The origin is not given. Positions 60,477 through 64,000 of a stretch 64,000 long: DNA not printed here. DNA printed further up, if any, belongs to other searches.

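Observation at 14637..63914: A module of about 120 aa ending in an invariant proline forms the C-terminus of at least five unrelated exoenzymes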

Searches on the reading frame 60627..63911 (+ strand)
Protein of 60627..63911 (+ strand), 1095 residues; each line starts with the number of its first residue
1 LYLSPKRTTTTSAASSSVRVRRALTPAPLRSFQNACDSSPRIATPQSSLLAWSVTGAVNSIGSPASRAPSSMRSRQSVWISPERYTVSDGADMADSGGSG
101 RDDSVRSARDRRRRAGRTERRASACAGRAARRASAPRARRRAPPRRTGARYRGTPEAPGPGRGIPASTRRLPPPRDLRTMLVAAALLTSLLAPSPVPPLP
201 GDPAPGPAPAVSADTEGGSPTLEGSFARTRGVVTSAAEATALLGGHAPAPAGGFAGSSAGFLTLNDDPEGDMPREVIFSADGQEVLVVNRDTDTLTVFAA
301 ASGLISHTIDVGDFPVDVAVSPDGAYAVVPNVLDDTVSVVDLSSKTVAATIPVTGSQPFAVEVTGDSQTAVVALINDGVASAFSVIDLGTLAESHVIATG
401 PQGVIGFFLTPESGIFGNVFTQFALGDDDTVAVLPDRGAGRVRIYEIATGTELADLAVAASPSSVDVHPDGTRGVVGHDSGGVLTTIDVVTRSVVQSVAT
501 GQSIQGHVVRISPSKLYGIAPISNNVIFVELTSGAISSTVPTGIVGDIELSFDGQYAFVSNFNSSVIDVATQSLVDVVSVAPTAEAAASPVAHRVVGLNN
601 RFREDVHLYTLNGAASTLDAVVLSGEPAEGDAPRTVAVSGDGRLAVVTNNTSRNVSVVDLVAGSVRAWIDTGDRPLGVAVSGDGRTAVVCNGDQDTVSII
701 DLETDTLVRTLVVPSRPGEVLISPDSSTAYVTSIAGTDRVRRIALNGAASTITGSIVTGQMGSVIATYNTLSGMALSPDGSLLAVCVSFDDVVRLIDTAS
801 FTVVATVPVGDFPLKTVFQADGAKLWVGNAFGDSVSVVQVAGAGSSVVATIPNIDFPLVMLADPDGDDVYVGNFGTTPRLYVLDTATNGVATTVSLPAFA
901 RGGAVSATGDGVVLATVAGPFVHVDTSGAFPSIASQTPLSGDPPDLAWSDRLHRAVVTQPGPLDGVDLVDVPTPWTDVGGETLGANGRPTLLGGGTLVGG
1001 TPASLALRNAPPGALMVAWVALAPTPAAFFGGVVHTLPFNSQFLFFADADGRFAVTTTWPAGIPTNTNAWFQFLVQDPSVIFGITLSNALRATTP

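Call 12: search_protein_families(library=pfam, proteins=[window:60627-63911:+], max_evalue=0.01)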
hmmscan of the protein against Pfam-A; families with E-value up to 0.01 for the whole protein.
window:60627-63911:+ (1095 aa): 6 families
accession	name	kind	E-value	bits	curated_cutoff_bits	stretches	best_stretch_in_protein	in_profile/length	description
PF25174.1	Beta-prop_THOC3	-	1.5e-20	73.8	305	2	635-840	51-242/272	THOC3 beta-propeller domain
PF10282.15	Lactonase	-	8.7e-16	58.5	21.7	2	267-346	239-324/344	Lactonase, 7-bladed beta-propeller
PF21783.3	YNCE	-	4.1e-13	49.8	27.1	1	498-679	152-332/339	YNCE-like beta-propeller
PF02239.22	Cytochrom_D1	-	6.5e-07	28.7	25.5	1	636-711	41-115/368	Cytochrome D1 heme domain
PF23414.1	Beta-prop_EML_2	-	3.1e-06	27.2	90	0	686-799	11-111/266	Echinoderm microtubule-associated protein second beta-propeller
PF25175.1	Beta-prop_WDR5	-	0.0006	19.6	250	0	781-835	106-160/296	WDR5 beta-propeller domain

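Call 70: search_protein_families(library=ncbifam, proteins=[window:61164-63911:+], max_evalue=0.01)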
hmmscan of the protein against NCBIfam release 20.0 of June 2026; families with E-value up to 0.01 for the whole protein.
window:61164-63911:+ (916 aa): 9 families
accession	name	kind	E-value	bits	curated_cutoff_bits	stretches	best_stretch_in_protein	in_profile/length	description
NF052340.1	hydrazine_beta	equivalog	1.1e-46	159.6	560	4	451-554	32-135/372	hydrazine synthase subunit beta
TIGR03866.1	PQQ_ABC_repeats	subfamily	2.8e-42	144.9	287.3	3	462-662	9-197/310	PQQ-dependent catabolism-associated beta-propeller protein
NF052342.1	hydrazine_BC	exception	2.9e-36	124.9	1250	3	450-556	37-143/690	hydrazine synthase subunit beta-gamma fusion subunit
TIGR02276.1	beta_rpt_yvtn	repeat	1.2e-29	102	27.85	4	143-182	1-39/42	beta-propeller repeat protein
NF052460.1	L-NosZ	equivalog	4.1e-23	81.7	700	2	450-555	172-275/480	clade III lactonase-type nitrous-oxide reductase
NF052280.1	7_blade_YncE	equivalog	1e-13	50.9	400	2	458-553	222-316/338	7-bladed beta-propeller protein YncE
TIGR03907.1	QH_beta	equivalog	2.1e-11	43.5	223.2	1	515-608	10-99/338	quinohemoprotein amine dehydrogenase subunit beta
NF048007.1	MmpL3Stblzr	equivalog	2.3e-08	33.6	600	0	500-580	230-307/366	MmpL3/TtfA transport complex stabilizer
NF050136.1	PGL_lacton_Staph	exception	0.0023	17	500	0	96-161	244-315/341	6-phosphogluconolactonase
